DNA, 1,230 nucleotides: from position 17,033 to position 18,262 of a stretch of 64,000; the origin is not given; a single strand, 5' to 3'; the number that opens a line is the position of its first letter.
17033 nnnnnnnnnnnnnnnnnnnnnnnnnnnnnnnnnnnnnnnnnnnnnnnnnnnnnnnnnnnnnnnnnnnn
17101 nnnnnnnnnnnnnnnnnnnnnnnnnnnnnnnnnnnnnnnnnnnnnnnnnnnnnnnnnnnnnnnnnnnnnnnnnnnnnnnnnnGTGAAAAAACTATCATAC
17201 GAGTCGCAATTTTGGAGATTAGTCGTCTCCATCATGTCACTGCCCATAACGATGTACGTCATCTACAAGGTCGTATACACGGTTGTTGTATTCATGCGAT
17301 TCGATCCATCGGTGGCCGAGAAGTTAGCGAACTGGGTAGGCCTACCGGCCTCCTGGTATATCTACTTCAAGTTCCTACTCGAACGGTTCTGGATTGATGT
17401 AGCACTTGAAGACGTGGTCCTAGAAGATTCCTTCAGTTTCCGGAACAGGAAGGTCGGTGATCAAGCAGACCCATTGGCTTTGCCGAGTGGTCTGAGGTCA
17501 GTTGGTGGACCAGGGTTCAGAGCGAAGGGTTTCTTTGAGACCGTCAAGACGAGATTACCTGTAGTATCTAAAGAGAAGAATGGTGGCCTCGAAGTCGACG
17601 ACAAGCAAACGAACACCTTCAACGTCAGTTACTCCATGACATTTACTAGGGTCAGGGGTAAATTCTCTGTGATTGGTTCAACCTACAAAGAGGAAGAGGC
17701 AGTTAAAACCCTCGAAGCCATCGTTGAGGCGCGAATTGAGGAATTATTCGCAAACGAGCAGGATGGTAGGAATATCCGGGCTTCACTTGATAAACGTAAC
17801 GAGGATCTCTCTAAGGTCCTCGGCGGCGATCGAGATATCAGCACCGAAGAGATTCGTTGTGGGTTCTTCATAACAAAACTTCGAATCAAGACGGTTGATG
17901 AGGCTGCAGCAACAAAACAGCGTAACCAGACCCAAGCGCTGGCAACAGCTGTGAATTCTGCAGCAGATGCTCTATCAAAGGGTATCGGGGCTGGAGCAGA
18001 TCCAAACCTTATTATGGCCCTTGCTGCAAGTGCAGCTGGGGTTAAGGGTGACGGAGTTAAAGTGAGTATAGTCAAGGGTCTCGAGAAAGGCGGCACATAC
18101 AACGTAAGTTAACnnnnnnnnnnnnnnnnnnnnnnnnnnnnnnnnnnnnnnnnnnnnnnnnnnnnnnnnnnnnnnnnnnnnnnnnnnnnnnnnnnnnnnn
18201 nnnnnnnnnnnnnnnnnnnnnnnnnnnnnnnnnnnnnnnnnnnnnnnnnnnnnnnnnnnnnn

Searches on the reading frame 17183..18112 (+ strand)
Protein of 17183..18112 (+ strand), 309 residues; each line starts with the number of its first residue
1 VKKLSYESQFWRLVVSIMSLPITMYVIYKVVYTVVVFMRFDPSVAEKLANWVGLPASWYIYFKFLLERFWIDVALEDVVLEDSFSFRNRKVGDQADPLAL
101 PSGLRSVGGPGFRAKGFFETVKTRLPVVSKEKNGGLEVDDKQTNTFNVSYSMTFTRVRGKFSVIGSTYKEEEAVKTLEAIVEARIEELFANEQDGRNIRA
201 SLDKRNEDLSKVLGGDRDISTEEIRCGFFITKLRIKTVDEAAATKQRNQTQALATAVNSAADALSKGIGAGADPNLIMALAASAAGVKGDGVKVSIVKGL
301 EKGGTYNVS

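Call 11: search_protein_families(library=pfam, proteins=[window:17183-18112:+], max_evalue=0.1)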
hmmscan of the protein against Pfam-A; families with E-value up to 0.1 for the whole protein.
window:17183-18112:+ (309 aa): 1 family
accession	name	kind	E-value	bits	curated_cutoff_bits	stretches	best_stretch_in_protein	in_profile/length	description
PF13498.11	DUF4122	-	0.039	14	27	1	188-260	66-138/221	Domain of unknown function (DUF4122)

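Call 12: search_protein_families(library=phrogs, proteins=[window:17183-18112:+], max_evalue=0.1)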
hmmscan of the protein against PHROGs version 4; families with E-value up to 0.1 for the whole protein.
window:17183-18112:+ (309 aa): 0 families

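Call 14: find_encoding_contigs(protein=window:17183-18112:+, flank=6000, max_places=10)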
Protein window:17183-18112:+ (309 aa): 3 contigs read that carry it; 1 place shown.
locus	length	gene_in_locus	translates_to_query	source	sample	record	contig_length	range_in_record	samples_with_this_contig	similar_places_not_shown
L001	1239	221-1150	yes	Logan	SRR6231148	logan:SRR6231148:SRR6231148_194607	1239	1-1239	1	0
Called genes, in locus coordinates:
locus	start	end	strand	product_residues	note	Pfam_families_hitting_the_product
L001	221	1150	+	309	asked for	-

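Call 16: find_homologous_proteins(query=window:17183-18112:+, max_evalue=0.001)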
Query window:17183-18112:+ (309 aa): 4 proteins with E <= 0.001 among 4324 candidates.
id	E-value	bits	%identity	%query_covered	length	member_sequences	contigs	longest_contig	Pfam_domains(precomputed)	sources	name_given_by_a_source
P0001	1.7e-197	672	100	100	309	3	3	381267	-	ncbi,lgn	-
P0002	1.1e-168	578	83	100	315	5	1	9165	-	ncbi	-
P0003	1.4e-164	564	89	93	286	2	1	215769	-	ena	-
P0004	9.0e-150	516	78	98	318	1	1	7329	-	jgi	-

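Call 18: find_encoding_contigs(protein=P0002, flank=6000, max_places=4)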
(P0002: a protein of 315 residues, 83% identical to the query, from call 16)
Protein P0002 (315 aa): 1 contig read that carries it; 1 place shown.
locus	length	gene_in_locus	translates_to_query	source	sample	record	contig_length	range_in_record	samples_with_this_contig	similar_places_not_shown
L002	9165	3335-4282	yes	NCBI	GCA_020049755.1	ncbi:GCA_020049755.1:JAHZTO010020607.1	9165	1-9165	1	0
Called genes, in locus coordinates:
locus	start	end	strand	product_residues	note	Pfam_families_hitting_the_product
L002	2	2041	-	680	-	?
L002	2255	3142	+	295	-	-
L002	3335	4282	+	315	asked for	-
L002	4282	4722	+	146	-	-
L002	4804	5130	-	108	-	PF18895:T4SS_pilin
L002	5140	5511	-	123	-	PF18895:T4SS_pilin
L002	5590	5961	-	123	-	PF18895:T4SS_pilin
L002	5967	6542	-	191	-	PF18895:T4SS_pilin (weak)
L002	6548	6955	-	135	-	PF18895:T4SS_pilin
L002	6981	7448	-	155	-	-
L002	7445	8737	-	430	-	PF13416:SBP_bac_8, PF01547:SBP_bac_1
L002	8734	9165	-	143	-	?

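Call 19: find_encoding_contigs(protein=P0003, flank=6000, max_places=4)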
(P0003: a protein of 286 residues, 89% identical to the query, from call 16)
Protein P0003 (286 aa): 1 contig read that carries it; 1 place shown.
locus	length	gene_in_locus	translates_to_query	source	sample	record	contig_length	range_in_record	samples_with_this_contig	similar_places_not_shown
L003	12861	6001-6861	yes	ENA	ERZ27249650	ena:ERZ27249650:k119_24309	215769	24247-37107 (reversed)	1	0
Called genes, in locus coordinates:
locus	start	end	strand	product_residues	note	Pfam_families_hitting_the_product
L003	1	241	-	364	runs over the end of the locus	PF00482:T2SSF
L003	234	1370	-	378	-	PF00437:T2SSE, PF20720:nSTAND3 (faint)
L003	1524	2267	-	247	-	-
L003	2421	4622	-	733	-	PF00133:tRNA-synt_1, PF09334:tRNA-synt_1g (weak), PF00133:tRNA-synt_1, PF08264:Anticodon_1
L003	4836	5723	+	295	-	-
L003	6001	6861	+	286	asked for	-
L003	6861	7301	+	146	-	-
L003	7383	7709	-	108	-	PF18895:T4SS_pilin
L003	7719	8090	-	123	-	PF18895:T4SS_pilin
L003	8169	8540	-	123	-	PF18895:T4SS_pilin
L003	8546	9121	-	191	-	PF18895:T4SS_pilin (weak)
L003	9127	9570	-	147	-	PF18895:T4SS_pilin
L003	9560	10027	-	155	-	-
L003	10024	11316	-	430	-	PF13416:SBP_bac_8, PF01547:SBP_bac_1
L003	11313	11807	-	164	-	PF01135:PCMT (weak), PF01209:Ubie_methyltran, PF01728:FtsJ (weak), PF02475:TRM5-TYW2_MTfase (weak), PF05175:MTS (weak), PF13847:Methyltransf_31, PF08241:Methyltransf_11, PF13649:Methyltransf_25, +1 more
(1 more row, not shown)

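Call 20: find_encoding_contigs(protein=P0004, flank=6000, max_places=4)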
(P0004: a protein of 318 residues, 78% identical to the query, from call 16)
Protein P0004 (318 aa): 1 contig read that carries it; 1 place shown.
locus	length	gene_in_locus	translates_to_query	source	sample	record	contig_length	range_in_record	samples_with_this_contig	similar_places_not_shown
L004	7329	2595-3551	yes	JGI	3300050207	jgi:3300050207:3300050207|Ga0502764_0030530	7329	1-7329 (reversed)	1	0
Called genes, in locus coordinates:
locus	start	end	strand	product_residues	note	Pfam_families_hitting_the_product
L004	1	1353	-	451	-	?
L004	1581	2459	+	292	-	-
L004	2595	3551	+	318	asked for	-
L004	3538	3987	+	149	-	-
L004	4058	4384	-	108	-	PF18895:T4SS_pilin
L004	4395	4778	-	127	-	PF18895:T4SS_pilin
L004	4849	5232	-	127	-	PF18895:T4SS_pilin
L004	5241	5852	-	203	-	PF18895:T4SS_pilin (weak)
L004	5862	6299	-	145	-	PF18895:T4SS_pilin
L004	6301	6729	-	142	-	-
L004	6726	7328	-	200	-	?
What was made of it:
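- Gene callers used leader TTG codons as starts in L002 and L004 (calls 18, 20).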

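Call 52: search_solved_structures(query=A6, max_evalue=1)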
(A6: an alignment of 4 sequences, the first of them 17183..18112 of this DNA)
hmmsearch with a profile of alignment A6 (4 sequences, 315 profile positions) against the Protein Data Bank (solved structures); distinct sequences matched with E-value up to 1: 0.

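Call 60: predict_structure(alignment_id=A6)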
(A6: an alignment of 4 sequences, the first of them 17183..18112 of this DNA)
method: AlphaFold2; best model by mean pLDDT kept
length: 309 residues; sequences in the alignment: 4
mean_pLDDT: 35.9   pTM: 0.19
mean pLDDT of the five models: 35.9, 35.0, 34.7, 32.5, 32.0
residues with pLDDT >= 90: 0; 70-90: 0; 50-70: 15; < 50: 294
segments of 3 or more residues with pLDDT < 50: 1-46, 55-257, 267-272, 276-309
pLDDT, mean of each block of 10 residues (from residue 1): 42 40 42 45 49 43 37 25 25 32 31 32 30 28 28 22 25 33 38 38 44 34 29 29 38 47 49 48 41 33 31
secondary structure, 60 per line:
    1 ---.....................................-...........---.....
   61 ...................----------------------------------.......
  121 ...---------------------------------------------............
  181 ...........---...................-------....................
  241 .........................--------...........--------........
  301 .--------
elements in order: H4-40 H42-52 H56-79 H114-123 H169-191 H195-213 H221-265 H274-284 H293-301
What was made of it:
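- Tried and rejected: The AlphaFold model of ORF2 was unusable (pLDDT 36, call 60).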

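Call 61: search_protein_representatives(alignment_id=A6)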
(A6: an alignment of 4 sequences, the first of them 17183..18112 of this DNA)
Query: 4 sequences, 315 profile positions. Proteins with E-value up to 0.001 (for the whole library): 18; up to 1e-10: 4; up to 1e-30: 2. The best 18 are listed.
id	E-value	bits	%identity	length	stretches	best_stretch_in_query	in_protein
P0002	1.2e-197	671.6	-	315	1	1-315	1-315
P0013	7.5e-81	287.9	-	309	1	7-311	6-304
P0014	2.3e-28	115.4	-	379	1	8-313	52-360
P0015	1.4e-11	60.3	-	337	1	31-313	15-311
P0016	3.3e-08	49.2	-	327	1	30-302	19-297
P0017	1.1e-07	47.6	-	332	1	58-283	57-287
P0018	9.2e-07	44.5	-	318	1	63-293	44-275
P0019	1.4e-06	43.8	-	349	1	26-286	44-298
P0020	3.2e-06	42.7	-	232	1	110-300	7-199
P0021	2.5e-05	39.8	-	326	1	64-310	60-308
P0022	2.9e-05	39.6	-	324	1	59-307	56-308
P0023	3.8e-05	39.2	-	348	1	19-298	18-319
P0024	4.2e-05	39.0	-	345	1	195-313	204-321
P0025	6.1e-05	38.5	-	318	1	29-308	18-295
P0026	4.2e-04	35.7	-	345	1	54-299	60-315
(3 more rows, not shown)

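Call 62: search_protein_families(library=pfam, proteins=[P0013, P0014, P0015, P0016, P0017, P0018, P0019, P0021, P0023, P0025], max_evalue=0.01)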
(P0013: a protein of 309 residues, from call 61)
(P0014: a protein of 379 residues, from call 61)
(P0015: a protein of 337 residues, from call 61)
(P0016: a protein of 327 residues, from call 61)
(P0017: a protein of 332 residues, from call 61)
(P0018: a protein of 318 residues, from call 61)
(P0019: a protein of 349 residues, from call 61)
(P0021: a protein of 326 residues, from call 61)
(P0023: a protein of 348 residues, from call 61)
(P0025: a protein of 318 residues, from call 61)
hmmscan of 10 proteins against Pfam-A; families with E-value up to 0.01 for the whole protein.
P0013 (309 aa): 0 families

P0014 (379 aa): 0 families

P0015 (337 aa): 0 families

P0016 (327 aa): 0 families

P0017 (332 aa): 0 families

P0018 (318 aa): 0 families

P0019 (349 aa): 0 families

P0021 (326 aa): 0 families

P0023 (348 aa): 1 family
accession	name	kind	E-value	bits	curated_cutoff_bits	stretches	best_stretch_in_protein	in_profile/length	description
PF01145.31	Band_7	-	0.00065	20.2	23.6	1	112-232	12-127/176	SPFH domain / Band 7 family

P0025 (318 aa): 0 families
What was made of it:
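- Tried and rejected: One distant ORF2 relative has a sub-threshold Band_7/SPFH hit (call 62).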

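Call 63: find_encoding_contigs(protein=P0013, flank=5000, max_places=3)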
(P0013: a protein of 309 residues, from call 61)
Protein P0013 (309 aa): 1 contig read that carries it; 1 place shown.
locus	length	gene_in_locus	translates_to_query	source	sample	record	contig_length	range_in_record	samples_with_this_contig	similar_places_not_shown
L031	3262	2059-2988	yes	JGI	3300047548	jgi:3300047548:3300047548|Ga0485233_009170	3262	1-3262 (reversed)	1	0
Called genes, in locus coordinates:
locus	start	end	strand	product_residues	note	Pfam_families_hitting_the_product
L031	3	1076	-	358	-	?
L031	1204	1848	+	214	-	-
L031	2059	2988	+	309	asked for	-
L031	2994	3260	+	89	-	?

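Call 69: find_encoding_contigs(protein=P0014, flank=5000, max_places=3)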
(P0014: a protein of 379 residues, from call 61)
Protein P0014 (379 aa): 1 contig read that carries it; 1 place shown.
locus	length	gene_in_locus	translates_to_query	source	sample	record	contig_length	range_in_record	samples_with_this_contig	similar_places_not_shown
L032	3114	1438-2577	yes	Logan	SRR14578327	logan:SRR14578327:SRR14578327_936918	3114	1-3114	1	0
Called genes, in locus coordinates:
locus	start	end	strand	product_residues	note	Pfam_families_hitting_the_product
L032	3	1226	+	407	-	?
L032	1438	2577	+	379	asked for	-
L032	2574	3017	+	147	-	-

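Call 73: find_encoding_contigs(protein=P0015, flank=5000, max_places=3)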
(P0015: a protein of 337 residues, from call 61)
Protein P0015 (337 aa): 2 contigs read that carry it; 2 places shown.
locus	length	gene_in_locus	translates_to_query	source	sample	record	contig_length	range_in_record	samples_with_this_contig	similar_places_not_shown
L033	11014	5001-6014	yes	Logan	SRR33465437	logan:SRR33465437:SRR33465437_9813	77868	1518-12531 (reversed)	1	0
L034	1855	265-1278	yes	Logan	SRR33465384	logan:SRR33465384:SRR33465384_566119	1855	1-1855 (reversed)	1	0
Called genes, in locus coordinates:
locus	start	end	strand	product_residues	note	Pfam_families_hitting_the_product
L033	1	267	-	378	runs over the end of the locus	PF00437:T2SSE, PF20720:nSTAND3 (faint)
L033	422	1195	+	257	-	-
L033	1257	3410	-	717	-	PF00133:tRNA-synt_1, PF09334:tRNA-synt_1g, PF00133:tRNA-synt_1, PF08264:Anticodon_1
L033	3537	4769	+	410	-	-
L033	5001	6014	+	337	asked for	-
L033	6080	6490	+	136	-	-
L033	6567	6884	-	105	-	PF18895:T4SS_pilin (weak)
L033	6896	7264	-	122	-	PF18895:T4SS_pilin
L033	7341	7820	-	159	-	PF18895:T4SS_pilin (weak)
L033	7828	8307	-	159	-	PF18895:T4SS_pilin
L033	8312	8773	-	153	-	-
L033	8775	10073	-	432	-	PF01547:SBP_bac_1, PF13416:SBP_bac_8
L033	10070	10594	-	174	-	PF01135:PCMT (weak), PF01209:Ubie_methyltran, PF01728:FtsJ (weak), PF05175:MTS (weak), PF13847:Methyltransf_31, PF08241:Methyltransf_11, PF13649:Methyltransf_25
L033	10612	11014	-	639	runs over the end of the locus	?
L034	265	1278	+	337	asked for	-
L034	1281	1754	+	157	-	-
